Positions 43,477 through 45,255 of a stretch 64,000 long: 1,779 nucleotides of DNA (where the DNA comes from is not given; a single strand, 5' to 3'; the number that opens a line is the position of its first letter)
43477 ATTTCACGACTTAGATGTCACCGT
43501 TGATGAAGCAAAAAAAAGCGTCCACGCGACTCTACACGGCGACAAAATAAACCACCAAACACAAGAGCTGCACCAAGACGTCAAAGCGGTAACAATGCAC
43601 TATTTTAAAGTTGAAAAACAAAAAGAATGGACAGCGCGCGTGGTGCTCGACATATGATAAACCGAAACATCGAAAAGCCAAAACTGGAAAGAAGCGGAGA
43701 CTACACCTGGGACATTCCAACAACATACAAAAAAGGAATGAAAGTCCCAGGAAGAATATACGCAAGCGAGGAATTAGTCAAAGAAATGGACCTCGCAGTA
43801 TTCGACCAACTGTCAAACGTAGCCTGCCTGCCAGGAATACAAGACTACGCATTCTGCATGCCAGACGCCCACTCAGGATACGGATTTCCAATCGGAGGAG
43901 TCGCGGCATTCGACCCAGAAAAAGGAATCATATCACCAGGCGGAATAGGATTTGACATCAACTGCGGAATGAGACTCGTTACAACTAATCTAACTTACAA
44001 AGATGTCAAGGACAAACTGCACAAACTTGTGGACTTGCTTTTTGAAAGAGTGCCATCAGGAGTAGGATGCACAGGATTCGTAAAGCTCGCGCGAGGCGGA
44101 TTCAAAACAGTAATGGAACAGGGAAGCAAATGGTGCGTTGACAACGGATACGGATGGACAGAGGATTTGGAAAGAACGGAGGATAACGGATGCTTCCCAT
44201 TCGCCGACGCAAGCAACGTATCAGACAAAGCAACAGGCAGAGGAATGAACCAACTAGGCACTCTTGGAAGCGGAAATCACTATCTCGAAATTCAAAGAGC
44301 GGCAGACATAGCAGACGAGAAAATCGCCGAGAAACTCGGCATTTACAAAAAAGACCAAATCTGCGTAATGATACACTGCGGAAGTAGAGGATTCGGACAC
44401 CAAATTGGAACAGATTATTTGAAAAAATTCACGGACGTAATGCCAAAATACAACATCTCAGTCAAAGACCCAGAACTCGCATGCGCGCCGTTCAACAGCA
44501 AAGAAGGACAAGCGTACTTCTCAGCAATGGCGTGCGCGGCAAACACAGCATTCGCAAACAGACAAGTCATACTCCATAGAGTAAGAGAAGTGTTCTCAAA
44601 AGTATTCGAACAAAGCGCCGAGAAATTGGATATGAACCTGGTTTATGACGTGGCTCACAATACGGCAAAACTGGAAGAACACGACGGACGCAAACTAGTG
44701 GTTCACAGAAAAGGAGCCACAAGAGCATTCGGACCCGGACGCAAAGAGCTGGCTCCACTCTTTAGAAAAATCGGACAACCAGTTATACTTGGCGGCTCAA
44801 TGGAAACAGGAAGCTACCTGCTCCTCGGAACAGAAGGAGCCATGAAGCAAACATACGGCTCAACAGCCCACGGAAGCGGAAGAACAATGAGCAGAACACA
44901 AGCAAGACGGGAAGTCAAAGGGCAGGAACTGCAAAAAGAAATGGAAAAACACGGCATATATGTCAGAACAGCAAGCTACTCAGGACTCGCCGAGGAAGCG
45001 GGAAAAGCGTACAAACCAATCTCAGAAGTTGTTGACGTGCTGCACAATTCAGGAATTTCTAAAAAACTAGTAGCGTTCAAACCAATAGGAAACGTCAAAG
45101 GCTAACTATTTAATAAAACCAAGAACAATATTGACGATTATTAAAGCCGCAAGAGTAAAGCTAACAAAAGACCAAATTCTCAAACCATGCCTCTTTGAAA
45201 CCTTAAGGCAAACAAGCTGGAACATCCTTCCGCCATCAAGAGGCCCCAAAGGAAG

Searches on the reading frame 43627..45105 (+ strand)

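Call 85: search_protein_families(library=pfam, proteins=[window:43627-45105:+], max_evalue=0.0001)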
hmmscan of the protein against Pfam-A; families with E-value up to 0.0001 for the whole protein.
window:43627-45105:+ (492 aa): 1 family
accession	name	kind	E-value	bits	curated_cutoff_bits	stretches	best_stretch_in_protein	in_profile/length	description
PF01139.22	RtcB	-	1.8e-172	574.8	27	1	61-492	1-426/426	tRNA-splicing ligase RtcB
